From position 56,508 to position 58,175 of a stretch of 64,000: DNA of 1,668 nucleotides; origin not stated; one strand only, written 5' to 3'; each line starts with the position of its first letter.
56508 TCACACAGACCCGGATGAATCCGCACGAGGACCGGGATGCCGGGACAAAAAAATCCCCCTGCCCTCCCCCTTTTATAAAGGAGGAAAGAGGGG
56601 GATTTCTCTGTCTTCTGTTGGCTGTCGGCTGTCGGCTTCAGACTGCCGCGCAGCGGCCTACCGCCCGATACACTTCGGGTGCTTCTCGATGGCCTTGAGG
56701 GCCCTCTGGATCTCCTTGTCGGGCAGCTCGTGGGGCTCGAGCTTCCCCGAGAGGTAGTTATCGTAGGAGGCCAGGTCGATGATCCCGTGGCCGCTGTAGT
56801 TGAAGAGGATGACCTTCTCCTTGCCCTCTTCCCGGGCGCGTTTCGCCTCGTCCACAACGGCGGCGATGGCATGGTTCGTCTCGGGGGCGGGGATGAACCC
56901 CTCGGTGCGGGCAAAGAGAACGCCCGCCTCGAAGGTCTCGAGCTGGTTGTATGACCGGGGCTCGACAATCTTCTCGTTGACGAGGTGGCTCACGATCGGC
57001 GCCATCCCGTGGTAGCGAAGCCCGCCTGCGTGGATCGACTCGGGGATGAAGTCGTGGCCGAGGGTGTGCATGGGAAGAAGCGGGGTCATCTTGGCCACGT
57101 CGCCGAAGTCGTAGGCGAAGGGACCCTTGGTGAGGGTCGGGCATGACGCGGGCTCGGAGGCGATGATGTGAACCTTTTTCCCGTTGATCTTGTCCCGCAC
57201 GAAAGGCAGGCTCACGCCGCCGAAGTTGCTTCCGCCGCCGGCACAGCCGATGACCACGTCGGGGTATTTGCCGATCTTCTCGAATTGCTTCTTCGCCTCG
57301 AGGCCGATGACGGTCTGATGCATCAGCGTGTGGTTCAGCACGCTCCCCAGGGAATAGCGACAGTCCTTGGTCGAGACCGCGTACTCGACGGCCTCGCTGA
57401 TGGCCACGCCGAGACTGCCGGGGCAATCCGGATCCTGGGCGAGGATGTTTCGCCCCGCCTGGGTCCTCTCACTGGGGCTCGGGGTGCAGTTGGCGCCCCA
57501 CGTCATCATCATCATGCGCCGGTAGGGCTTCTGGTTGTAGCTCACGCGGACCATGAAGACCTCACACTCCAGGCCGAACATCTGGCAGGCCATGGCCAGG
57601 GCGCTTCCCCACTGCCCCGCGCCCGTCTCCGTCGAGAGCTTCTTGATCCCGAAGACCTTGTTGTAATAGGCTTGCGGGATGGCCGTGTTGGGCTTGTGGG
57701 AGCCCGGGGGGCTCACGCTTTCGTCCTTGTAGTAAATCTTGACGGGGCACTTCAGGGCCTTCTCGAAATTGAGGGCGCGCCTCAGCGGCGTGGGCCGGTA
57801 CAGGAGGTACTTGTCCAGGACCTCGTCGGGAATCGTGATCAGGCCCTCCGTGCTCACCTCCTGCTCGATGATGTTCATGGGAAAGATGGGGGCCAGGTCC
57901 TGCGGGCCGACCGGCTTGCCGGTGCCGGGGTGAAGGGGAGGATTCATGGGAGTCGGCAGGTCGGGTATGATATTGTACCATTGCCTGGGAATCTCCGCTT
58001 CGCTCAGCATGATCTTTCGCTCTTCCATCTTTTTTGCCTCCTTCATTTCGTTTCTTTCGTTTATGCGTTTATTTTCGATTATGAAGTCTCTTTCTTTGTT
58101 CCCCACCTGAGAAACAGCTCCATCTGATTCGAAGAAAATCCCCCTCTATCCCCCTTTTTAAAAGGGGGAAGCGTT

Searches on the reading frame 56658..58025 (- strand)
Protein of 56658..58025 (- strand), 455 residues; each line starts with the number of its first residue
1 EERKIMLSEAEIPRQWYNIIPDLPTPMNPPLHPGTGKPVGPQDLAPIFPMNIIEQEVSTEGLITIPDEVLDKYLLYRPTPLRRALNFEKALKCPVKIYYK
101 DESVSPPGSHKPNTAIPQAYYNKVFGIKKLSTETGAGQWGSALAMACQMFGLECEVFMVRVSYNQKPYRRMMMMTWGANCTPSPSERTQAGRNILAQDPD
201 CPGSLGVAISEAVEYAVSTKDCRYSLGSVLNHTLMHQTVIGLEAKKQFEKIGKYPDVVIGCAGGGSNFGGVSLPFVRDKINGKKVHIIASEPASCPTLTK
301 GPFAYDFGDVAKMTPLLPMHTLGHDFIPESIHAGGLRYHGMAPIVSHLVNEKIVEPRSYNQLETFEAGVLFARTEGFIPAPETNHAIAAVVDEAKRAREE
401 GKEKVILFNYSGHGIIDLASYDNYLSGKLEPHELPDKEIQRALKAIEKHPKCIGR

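Call 6: search_protein_families(library=ncbifam, proteins=[window:56658-58025:-])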
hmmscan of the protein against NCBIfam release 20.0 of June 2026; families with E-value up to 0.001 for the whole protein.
window:56658-58025:- (455 aa): 15 families
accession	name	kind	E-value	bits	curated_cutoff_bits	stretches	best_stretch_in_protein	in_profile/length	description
NF009057.0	PRK12391.1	equivalog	3.7e-221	734.3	366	1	2-439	3-440/441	TrpB-like pyridoxal phosphate-dependent enzyme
TIGR01415.1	trpB_rel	hypoth_equivalog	6.1e-196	651.1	518.85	1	12-428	1-419/419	TrpB-like pyridoxal phosphate-dependent enzyme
NF010376.0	PRK13803.1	equivalog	3.7e-46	158.2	819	1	75-426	257-596/600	bifunctional phosphoribosylanthranilate isomerase/tryptophan synthase subunit beta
TIGR00263.1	trpB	equivalog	1.4e-43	149.4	392.45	1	69-420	42-380/385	tryptophan synthase subunit beta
NF010375.0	PRK13802.1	equivalog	1.4e-27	96.1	1386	1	70-423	318-671/695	bifunctional indole-3-glycerol phosphate synthase/tryptophan synthase subunit beta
NF006050.0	PRK08197.1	equivalog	4.6e-08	32.2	303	0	79-159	81-159/406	threonine synthase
TIGR01139.1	cysK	equivalog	2.2e-07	30.4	350.95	1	85-331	13-226/298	cysteine synthase A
TIGR01136.1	cysKM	subfamily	3.4e-07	29.9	344.15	1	85-329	13-224/299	cysteine synthase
NF040741.1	ornith_OrtB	equivalog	4.8e-07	28.6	550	1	95-279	82-250/464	2-amino-4-oxopentanoate thiolase subunit OrtB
NF006094.0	PRK08246.1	subfamily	2.9e-06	26.9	331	0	77-190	22-127/310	serine/threonine dehydratase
NF004996.0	PRK06381.1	equivalog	6.7e-06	25.3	266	1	79-171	16-105/319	threonine synthase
NF006390.0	PRK08639.1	equivalog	1.1e-05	24.7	421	0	77-169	24-114/418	threonine ammonia-lyase IlvA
TIGR02079.1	THD1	equivalog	0.00013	20.9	440.55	0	77-168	15-104/410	threonine ammonia-lyase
NF005292.0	PRK06815.1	equivalog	0.00029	20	371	0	77-161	20-102/320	threonine/serine dehydratase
NF045641.2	BHydaspDhtseBhcB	equivalog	0.00099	18.3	550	0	95-196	35-136/312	beta-hydroxyaspartate dehydratase BhcB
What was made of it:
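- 56658..58025 (-): Regulated gene: TrpB2-type tryptophan synthase beta-like PLP enzyme (455 aa), GGAGG 8 nt upstream of the ATG. NF009057, 734 bits against a cutoff of 366; TIGR01415, 651 bits (call 6).
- On TrpB2 (TrpB-like PLP enzyme, TIGR01415 / NF009057): Canonical trpB TIGR00263 scores only 149 bits (cutoff 392) (call 6).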

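Call 7: find_related_loci(query=window:56658-58025:-, collection=genome_contigs, flank=3000)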
Query window:56658-58025:- (455 aa) in genome_contigs; peptide patterns used: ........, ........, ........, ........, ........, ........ (x = any residue, [..] = any of these).
600 stretches matched a pattern (row limit reached: there are more); 567 encode a relative of the query (tblastn E <= 1e-3); the best 80 are kept; 80 distinct loci.
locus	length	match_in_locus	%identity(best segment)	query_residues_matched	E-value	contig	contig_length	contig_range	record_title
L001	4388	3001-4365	93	1-455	0e+0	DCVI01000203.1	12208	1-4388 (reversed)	MAG TPA_asm: Syntrophaceae bacterium UBA2192 UBA2192_contig_45019, whole genome shotgun sequence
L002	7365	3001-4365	90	1-455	0e+0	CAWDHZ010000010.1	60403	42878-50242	MAG: uncultured delta proteobacterium isolate MFD04716.bin.2.170 genome assembly, contig: contig_17614, whole genome sho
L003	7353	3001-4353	78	1-451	0e+0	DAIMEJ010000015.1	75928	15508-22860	MAG TPA_asm: Syntrophales bacterium isolate CTOTU18575 NODE_291_length_75928_cov_23.552265, whole genome shotgun sequenc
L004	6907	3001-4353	77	1-451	0e+0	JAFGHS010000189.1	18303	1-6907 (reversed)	MAG: Deltaproteobacteria bacterium isolate Zod_Metabat.153 k87_14716817, whole genome shotgun sequence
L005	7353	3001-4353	77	1-451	0e+0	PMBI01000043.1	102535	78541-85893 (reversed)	MAG: Syntrophaceae bacterium isolate fen_1145 73.20120700_E3M.73_contig_80487, whole genome shotgun sequence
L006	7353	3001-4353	75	1-451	0e+0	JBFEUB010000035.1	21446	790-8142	MAG: Desulfobacteria bacterium isolate Mix_mud07.2021.05.48 k141_2555806_length_21446_cov_12.0600, whole genome shotgun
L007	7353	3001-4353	75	1-451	0e+0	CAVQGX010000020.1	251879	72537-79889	MAG: uncultured delta proteobacterium isolate MFD09779.bin.3.209 genome assembly, contig: contig_24117, whole genome sho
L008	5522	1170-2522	76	1-451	0e+0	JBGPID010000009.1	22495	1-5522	MAG: Geobacteraceae bacterium isolate OBJ_0618_7090110_342 k141_4073877_length_22495_cov_36.1062, whole genome shotgun s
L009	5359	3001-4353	75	1-451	0e+0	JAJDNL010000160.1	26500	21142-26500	MAG: Deltaproteobacteria bacterium isolate ALJrbin.32 k141_7871438, whole genome shotgun sequence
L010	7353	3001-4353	76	1-451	0e+0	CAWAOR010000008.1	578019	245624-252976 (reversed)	MAG: uncultured delta proteobacterium isolate MFD02979.bin.1.141 genome assembly, contig: contig_19323, whole genome sho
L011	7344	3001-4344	74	4-451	0e+0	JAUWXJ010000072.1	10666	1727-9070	MAG: Desulfobacterales bacterium isolate CSMAG_2681 CSMAG_2681_k141_2707809_length_10666_cov_5.7021, whole genome shotgu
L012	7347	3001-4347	74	3-451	0e+0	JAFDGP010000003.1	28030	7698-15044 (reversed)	MAG: Deltaproteobacteria bacterium isolate Meg22_1012_Bin_310 Meg22_1012_Bin_310_scaffold_4689, whole genome shotgun seq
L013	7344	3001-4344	77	4-451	0e+0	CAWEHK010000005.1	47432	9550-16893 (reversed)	MAG: uncultured delta proteobacterium isolate MFD02979.bin.2.138 genome assembly, contig: contig_117102, whole genome sh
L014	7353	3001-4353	76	1-451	0e+0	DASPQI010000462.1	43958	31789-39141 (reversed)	MAG TPA_asm: Syntrophales bacterium isolate SMAG_U12195 k141_2675721, whole genome shotgun sequence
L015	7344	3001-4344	75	4-451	0e+0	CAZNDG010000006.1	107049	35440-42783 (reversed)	MAG TPA_asm: uncultured Syntrophus sp. isolate binchicken_co27_459 genome assembly, contig: NODE_264_length_107049_cov_1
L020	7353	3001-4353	73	1-451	0e+0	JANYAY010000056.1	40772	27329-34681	MAG: Deltaproteobacteria bacterium isolate GL140_5_metabat_391 GL140_5_k141_2692797, whole genome shotgun sequence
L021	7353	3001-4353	72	1-451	0e+0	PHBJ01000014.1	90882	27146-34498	MAG: Deltaproteobacteria bacterium HGW-Deltaproteobacteria-13 08E140C01_z5_2013_Ig3399_v2_scaffold_425, whole genome sho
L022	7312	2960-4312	72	1-451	0e+0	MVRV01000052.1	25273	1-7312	MAG: Smithella sp. PtaU1.Bin162 A4E71_contig000052, whole genome shotgun sequence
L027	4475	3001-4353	76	1-451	0e+0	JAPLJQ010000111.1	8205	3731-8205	MAG: Deltaproteobacteria bacterium isolate LacPavin_0419_WC70S_MAG_49_10 LacPavin_0419_WC70S_scaffold_436848, whole geno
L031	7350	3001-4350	71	2-451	0e+0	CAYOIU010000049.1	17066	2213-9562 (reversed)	MAG TPA_asm: uncultured Desulfobacteraceae bacterium isolate SRP214966_co4_492 genome assembly, contig: NODE_2937_length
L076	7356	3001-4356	66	1-450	0e+0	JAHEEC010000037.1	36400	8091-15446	MAG: Bacteroidetes bacterium isolate Ww252 NODE_1236_length_36400_cov_8.182943, whole genome shotgun sequence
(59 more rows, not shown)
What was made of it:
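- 56658..58025 (-): Homologues align from residue 1 (call 7).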

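Call 28: search_protein_families(library=ncbifam, proteins=[L005:1706-2911:+, L020:1537-2730:+, L027:1489-2691:+, L015:1178-2620:+, L007:1796-2692:+, L009:1862-2707:+, L021:1779-2726:+, L022:4651-6003:+, L031:805-2514:+, L076:1501-2733:+], max_evalue=1e-10)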
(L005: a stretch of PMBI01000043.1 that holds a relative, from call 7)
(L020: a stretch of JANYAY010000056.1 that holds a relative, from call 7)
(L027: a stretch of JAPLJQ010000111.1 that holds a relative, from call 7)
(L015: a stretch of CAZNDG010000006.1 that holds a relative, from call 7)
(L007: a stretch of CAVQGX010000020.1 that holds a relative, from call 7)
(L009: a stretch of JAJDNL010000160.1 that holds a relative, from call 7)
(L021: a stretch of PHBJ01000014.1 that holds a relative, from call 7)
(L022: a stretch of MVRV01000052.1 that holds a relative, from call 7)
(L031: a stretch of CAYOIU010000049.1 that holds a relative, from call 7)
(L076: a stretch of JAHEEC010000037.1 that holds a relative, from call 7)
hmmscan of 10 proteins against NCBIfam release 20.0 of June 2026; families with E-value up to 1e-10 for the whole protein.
L005:1706-2911:+ (401 aa): 14 families
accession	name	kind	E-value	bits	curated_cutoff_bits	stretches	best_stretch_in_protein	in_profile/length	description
NF000942.0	PRK00094.1-4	subfamily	2.3e-45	155.3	257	1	10-360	4-325/334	NAD(P)H-dependent glycerol-3-phosphate dehydrogenase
NF000941.0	PRK00094.1-3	equivalog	9.6e-41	140.1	423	1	10-357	3-323/336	NAD(P)H-dependent glycerol-3-phosphate dehydrogenase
NF000946.0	PRK00094.2-4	equivalog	5.1e-33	114.4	455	1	10-362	6-327/342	NAD(P)H-dependent glycerol-3-phosphate dehydrogenase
NF000945.0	PRK00094.2-3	equivalog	6.1e-33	115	491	1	10-357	2-345/352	NAD(P)H-dependent glycerol-3-phosphate dehydrogenase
NF000940.0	PRK00094.1-2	subfamily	3.7e-32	112.1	202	1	10-359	2-320/330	NAD(P)H-dependent glycerol-3-phosphate dehydrogenase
NF000944.0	PRK00094.2-2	equivalog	7.2e-32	110.6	603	1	7-351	19-331/371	NAD(P)H-dependent glycerol-3-phosphate dehydrogenase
NF011212.0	PRK14619.1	equivalog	1.6e-31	109.7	377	1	81-347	39-287/309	NAD(P)H-dependent glycerol-3-phosphate dehydrogenase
TIGR03376.1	glycerol3P_DH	equivalog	3.7e-27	95.4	285.5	1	10-355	1-338/342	glycerol-3-phosphate dehydrogenase (NAD(+))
NF000943.0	PRK00094.2-1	equivalog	1e-26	94.3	400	1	10-357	2-291/296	NAD(P)H-dependent glycerol-3-phosphate dehydrogenase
NF000939.0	PRK00094.1-1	equivalog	5.7e-25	88.1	473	1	9-357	6-325/339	NAD(P)H-dependent glycerol-3-phosphate dehydrogenase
NF009098.0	PRK12439.1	equivalog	1.4e-24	87.1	436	1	9-327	8-295/341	NAD(P)H-dependent glycerol-3-phosphate dehydrogenase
NF000947.0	PRK00094.2-5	equivalog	1.4e-22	80.6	251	1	10-347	6-315/323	NAD(P)H-dependent glycerol-3-phosphate dehydrogenase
NF011211.0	PRK14618.1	equivalog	2.7e-21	76.1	489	1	7-291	3-259/328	NAD(P)H-dependent glycerol-3-phosphate dehydrogenase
NF011213.0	PRK14620.1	equivalog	8.3e-21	74.5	478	1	11-348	3-313/326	NAD(P)H-dependent glycerol-3-phosphate dehydrogenase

L020:1537-2730:+ (397 aa): 14 families
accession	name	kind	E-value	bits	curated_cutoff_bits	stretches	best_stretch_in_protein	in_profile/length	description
NF000942.0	PRK00094.1-4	subfamily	9e-47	159.9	257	1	9-361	3-327/334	NAD(P)H-dependent glycerol-3-phosphate dehydrogenase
NF000941.0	PRK00094.1-3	equivalog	6.6e-44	150.5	423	1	9-363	2-329/336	NAD(P)H-dependent glycerol-3-phosphate dehydrogenase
NF000940.0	PRK00094.1-2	subfamily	2.3e-34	119.4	202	1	10-359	2-321/330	NAD(P)H-dependent glycerol-3-phosphate dehydrogenase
NF011212.0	PRK14619.1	equivalog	5.9e-34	117.7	377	1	81-359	39-300/309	NAD(P)H-dependent glycerol-3-phosphate dehydrogenase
NF000946.0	PRK00094.2-4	equivalog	2.7e-33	115.4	455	1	8-365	4-331/342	NAD(P)H-dependent glycerol-3-phosphate dehydrogenase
NF000945.0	PRK00094.2-3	equivalog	4.7e-31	108.7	491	1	10-359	2-347/352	NAD(P)H-dependent glycerol-3-phosphate dehydrogenase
NF000943.0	PRK00094.2-1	equivalog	5.3e-30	105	400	1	10-361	2-295/296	NAD(P)H-dependent glycerol-3-phosphate dehydrogenase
TIGR03376.1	glycerol3P_DH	equivalog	1.7e-28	99.8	285.5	1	10-355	1-338/342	glycerol-3-phosphate dehydrogenase (NAD(+))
NF009098.0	PRK12439.1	equivalog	3e-28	99.2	436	1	8-341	7-309/341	NAD(P)H-dependent glycerol-3-phosphate dehydrogenase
NF000944.0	PRK00094.2-2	equivalog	6.1e-28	97.7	603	1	6-347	18-327/371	NAD(P)H-dependent glycerol-3-phosphate dehydrogenase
NF000939.0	PRK00094.1-1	equivalog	2.7e-27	95.7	473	1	8-363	5-332/339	NAD(P)H-dependent glycerol-3-phosphate dehydrogenase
NF011211.0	PRK14618.1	equivalog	5.1e-25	88.4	489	1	7-291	3-259/328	NAD(P)H-dependent glycerol-3-phosphate dehydrogenase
NF000947.0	PRK00094.2-5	equivalog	1.6e-23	83.7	251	1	10-349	6-317/323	NAD(P)H-dependent glycerol-3-phosphate dehydrogenase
NF011213.0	PRK14620.1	equivalog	8.8e-22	77.7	478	1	11-344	3-309/326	NAD(P)H-dependent glycerol-3-phosphate dehydrogenase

L027:1489-2691:+ (400 aa): 14 families
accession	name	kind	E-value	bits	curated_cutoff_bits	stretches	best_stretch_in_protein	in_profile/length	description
NF000942.0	PRK00094.1-4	subfamily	2.5e-47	161.7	257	1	8-360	3-326/334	NAD(P)H-dependent glycerol-3-phosphate dehydrogenase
NF000941.0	PRK00094.1-3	equivalog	2e-43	148.9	423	1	8-358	2-324/336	NAD(P)H-dependent glycerol-3-phosphate dehydrogenase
NF000940.0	PRK00094.1-2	subfamily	2.9e-35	122.4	202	1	9-359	2-321/330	NAD(P)H-dependent glycerol-3-phosphate dehydrogenase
NF000946.0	PRK00094.2-4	equivalog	8.8e-34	116.9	455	1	7-362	4-328/342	NAD(P)H-dependent glycerol-3-phosphate dehydrogenase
NF011212.0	PRK14619.1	equivalog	9.2e-34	117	377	1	78-347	37-288/309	NAD(P)H-dependent glycerol-3-phosphate dehydrogenase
NF000944.0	PRK00094.2-2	equivalog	3.6e-31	108.4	603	1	6-360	19-341/371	NAD(P)H-dependent glycerol-3-phosphate dehydrogenase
NF000945.0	PRK00094.2-3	equivalog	4.8e-31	108.7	491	1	9-355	2-344/352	NAD(P)H-dependent glycerol-3-phosphate dehydrogenase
NF000939.0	PRK00094.1-1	equivalog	7e-28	97.6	473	1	7-360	5-329/339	NAD(P)H-dependent glycerol-3-phosphate dehydrogenase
NF000943.0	PRK00094.2-1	equivalog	7.3e-28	98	400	1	9-353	2-288/296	NAD(P)H-dependent glycerol-3-phosphate dehydrogenase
TIGR03376.1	glycerol3P_DH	equivalog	3.4e-27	95.5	285.5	1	9-352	1-336/342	glycerol-3-phosphate dehydrogenase (NAD(+))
NF009098.0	PRK12439.1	equivalog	1.2e-26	94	436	1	7-329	7-298/341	NAD(P)H-dependent glycerol-3-phosphate dehydrogenase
NF000947.0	PRK00094.2-5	equivalog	1.6e-23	83.7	251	1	9-346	6-315/323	NAD(P)H-dependent glycerol-3-phosphate dehydrogenase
NF011211.0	PRK14618.1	equivalog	2.1e-22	79.8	489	1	6-309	3-278/328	NAD(P)H-dependent glycerol-3-phosphate dehydrogenase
NF011213.0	PRK14620.1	equivalog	3e-20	72.6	478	1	9-347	2-313/326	NAD(P)H-dependent glycerol-3-phosphate dehydrogenase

L015:1178-2620:+ (480 aa): 14 families
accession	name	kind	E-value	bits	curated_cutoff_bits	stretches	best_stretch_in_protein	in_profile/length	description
NF000942.0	PRK00094.1-4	subfamily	5.5e-47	160.6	257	1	88-436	3-322/334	NAD(P)H-dependent glycerol-3-phosphate dehydrogenase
NF000941.0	PRK00094.1-3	equivalog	1e-40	140.1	423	1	88-440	2-327/336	NAD(P)H-dependent glycerol-3-phosphate dehydrogenase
NF011212.0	PRK14619.1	equivalog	9.3e-34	117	377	1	160-430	39-291/309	NAD(P)H-dependent glycerol-3-phosphate dehydrogenase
NF000940.0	PRK00094.1-2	subfamily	1.4e-33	116.8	202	1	89-435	2-317/330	NAD(P)H-dependent glycerol-3-phosphate dehydrogenase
NF000946.0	PRK00094.2-4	equivalog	1.7e-32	112.7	455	1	87-442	4-328/342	NAD(P)H-dependent glycerol-3-phosphate dehydrogenase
NF000944.0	PRK00094.2-2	equivalog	2e-31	109.2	603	1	84-434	17-335/371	NAD(P)H-dependent glycerol-3-phosphate dehydrogenase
NF000945.0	PRK00094.2-3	equivalog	3.4e-29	102.6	491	1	89-435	2-344/352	NAD(P)H-dependent glycerol-3-phosphate dehydrogenase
TIGR03376.1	glycerol3P_DH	equivalog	2.5e-28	99.2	285.5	1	89-437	1-341/342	glycerol-3-phosphate dehydrogenase (NAD(+))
NF000939.0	PRK00094.1-1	equivalog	6.9e-27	94.4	473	1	87-436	5-325/339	NAD(P)H-dependent glycerol-3-phosphate dehydrogenase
NF009098.0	PRK12439.1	equivalog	2.6e-26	92.8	436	1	88-430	8-319/341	NAD(P)H-dependent glycerol-3-phosphate dehydrogenase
NF000943.0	PRK00094.2-1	equivalog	5.7e-26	91.8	400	1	89-438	2-293/296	NAD(P)H-dependent glycerol-3-phosphate dehydrogenase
NF011211.0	PRK14618.1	equivalog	1.6e-21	76.8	489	1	87-371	4-260/328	NAD(P)H-dependent glycerol-3-phosphate dehydrogenase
NF000947.0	PRK00094.2-5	equivalog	4.5e-21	75.6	251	1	89-427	6-316/323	NAD(P)H-dependent glycerol-3-phosphate dehydrogenase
NF011213.0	PRK14620.1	equivalog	3.6e-18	65.8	478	1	89-427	2-313/326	NAD(P)H-dependent glycerol-3-phosphate dehydrogenase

L007:1796-2692:+ (298 aa): 17 families
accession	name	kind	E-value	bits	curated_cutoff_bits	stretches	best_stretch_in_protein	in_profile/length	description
NF009524.0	PRK12886.1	equivalog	1.2e-97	326.8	387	1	19-296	5-282/291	prenyltransferase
NF041586.1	MqnP_DT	exception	3.8e-95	318.8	430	1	25-296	3-274/277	menaquinone biosynthesis prenyltransferase MqnP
TIGR01475.1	ubiA_other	subfamily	4.5e-93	311.8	180.8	1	21-296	1-278/282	UbiA-like polyprenyltransferase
NF009526.0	PRK12888.1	equivalog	2.2e-92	309.7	364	1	24-297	17-293/301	4-hydroxybenzoate octaprenyltransferase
NF041584.1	MqnP_SCO4491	exception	7.8e-82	275.2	420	1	25-297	6-281/285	menaquinone biosynthesis prenyltransferase MqnP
NF041585.1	MqnP_Cj_Hp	exception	4.5e-65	219.9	375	1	26-296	5-279/281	menaquinone biosynthesis prenyltransferase MqnP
NF009515.0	PRK12874.1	equivalog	5.4e-64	216.3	392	1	18-296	4-286/291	4-hydroxybenzoate polyprenyltransferase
NF009609.0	PRK13106.1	equivalog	2.7e-57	194.4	349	1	21-295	14-292/301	prenyltransferase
NF009532.0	PRK12895.1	equivalog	1.6e-52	178.7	414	1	25-298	6-280/286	prenyltransferase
TIGR01474.1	ubiA_proteo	equivalog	8.4e-39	133.8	275.45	1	41-297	23-280/282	4-hydroxybenzoate octaprenyltransferase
NF009517.0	PRK12876.1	equivalog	4.3e-31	108.5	419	1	34-295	27-293/300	prenyltransferase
TIGR01473.1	cyoE_ctaB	equivalog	1.4e-23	84.1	210.3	1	26-296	4-279/281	heme o synthase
NF009523.0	PRK12884.1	equivalog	1.8e-18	66.7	269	1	21-294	3-276/279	prenyltransferase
NF009514.0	PRK12873.1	equivalog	1.9e-17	63.6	246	1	26-296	17-293/297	4-hydroxybenzoate polyprenyltransferase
NF003349.0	PRK04375.1-2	equivalog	2.3e-17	63.1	246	1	41-296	44-308/318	heme o synthase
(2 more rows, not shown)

L009:1862-2707:+ (281 aa): 17 families
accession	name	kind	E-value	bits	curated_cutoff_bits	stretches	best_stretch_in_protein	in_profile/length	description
NF009524.0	PRK12886.1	equivalog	4e-100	334.9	387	1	1-279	4-282/291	prenyltransferase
NF041586.1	MqnP_DT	exception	3.8e-97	325.3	430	1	6-278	1-273/277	menaquinone biosynthesis prenyltransferase MqnP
TIGR01475.1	ubiA_other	subfamily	9.5e-95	317.3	180.8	1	4-277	1-276/282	UbiA-like polyprenyltransferase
NF009526.0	PRK12888.1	equivalog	4.6e-93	311.9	364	1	4-280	14-293/301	4-hydroxybenzoate octaprenyltransferase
NF041584.1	MqnP_SCO4491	exception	2.1e-82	277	420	1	4-280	2-281/285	menaquinone biosynthesis prenyltransferase MqnP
NF041585.1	MqnP_Cj_Hp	exception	4.2e-67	226.6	375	1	6-277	2-277/281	menaquinone biosynthesis prenyltransferase MqnP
NF009515.0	PRK12874.1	equivalog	8.5e-66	222.3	392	1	2-277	5-284/291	4-hydroxybenzoate polyprenyltransferase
NF009609.0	PRK13106.1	equivalog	2.1e-59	201.4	349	1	3-275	13-289/301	prenyltransferase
NF009532.0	PRK12895.1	equivalog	2.9e-55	187.7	414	1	5-278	3-277/286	prenyltransferase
TIGR01474.1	ubiA_proteo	equivalog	3.6e-40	138.2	275.45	1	24-278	23-278/282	4-hydroxybenzoate octaprenyltransferase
NF009517.0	PRK12876.1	equivalog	4.8e-32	111.6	419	1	6-276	5-291/300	prenyltransferase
TIGR01473.1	cyoE_ctaB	equivalog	8.9e-23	81.4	210.3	1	9-276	4-276/281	heme o synthase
NF009523.0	PRK12884.1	equivalog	3.1e-19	69.2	269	1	4-277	3-276/279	prenyltransferase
NF009514.0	PRK12873.1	equivalog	2.2e-17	63.3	246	1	28-248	36-261/297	4-hydroxybenzoate polyprenyltransferase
NF003349.0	PRK04375.1-2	equivalog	1.1e-14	54.4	246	1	23-212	43-238/318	heme o synthase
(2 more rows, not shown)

L021:1779-2726:+ (315 aa): 1 family
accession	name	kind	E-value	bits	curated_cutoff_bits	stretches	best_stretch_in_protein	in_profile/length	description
NF007549.0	PRK10167.1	equivalog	1.1e-28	100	237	1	160-312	11-164/169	hypothetical protein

L022:4651-6003:+ (450 aa): 20 families
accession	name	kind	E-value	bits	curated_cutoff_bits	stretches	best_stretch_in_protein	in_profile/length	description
NF009881.0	PRK13341.1-2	equivalog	6.4e-163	543.4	651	1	5-437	2-432/736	AAA family ATPase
NF009883.0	PRK13341.1-4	equivalog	5.6e-146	487.4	668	1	3-438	3-436/729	AAA family ATPase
NF009882.0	PRK13341.1-3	equivalog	2.8e-119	399.3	1197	1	5-432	4-429/734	AAA family ATPase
NF009880.0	PRK13341.1-1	equivalog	2.9e-109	366.1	891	1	19-442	6-409/599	AAA family ATPase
NF011289.0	PRK14700.1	equivalog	3.7e-72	243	570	1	133-444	1-299/300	recombination factor protein RarA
NF000868.0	PRK00080.1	equivalog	1.1e-21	77.1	282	1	21-137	15-127/330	Holliday junction branch migration DNA helicase RuvB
TIGR00635.1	ruvB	equivalog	2.1e-19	69.7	299.05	1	30-137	3-106/305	Holliday junction branch migration DNA helicase RuvB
TIGR02397.1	dnaX_nterm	equivalog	2.2e-19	69.9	250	0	91-230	97-228/355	DNA polymerase III subunit gamma/tau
NF001679.0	PRK00440.1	equivalog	2.4e-18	66.3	303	1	21-233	8-217/322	replication factor C small subunit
NF011523.0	PRK14962.1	equivalog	3.3e-17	62.4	576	0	91-228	97-226/474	DNA polymerase III subunits gamma and tau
NF003229.0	PRK04195.1-5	equivalog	8.9e-17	60.9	280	1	19-248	5-237/413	replication factor C large subunit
NF004549.0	PRK05896.1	equivalog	5.8e-15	55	578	0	90-228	98-228/642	DNA polymerase III subunits gamma and tau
NF003234.0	PRK04195.2-4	equivalog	6.3e-13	48.4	529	1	23-250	5-240/497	replication factor C large subunit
NF005171.0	PRK06645.1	equivalog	2.1e-12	46.3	614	0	90-244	109-252/509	DNA polymerase III subunits gamma and tau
NF011531.0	PRK14971.1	equivalog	3.4e-12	46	685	0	22-77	8-61/614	DNA polymerase III subunit gamma/tau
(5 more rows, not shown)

L031:805-2514:+ (569 aa): 1 family
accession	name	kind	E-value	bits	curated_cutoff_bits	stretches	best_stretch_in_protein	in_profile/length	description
TIGR00229.1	sensory_box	domain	1.8e-15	57.2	22.9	1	288-416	1-126/126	PAS domain S-box protein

L076:1501-2733:+ (410 aa): 0 families
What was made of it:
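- Tried and rejected: The neighbours are gpsA-like, UbiA-type prenyltransferase and rarA genes (call 28).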
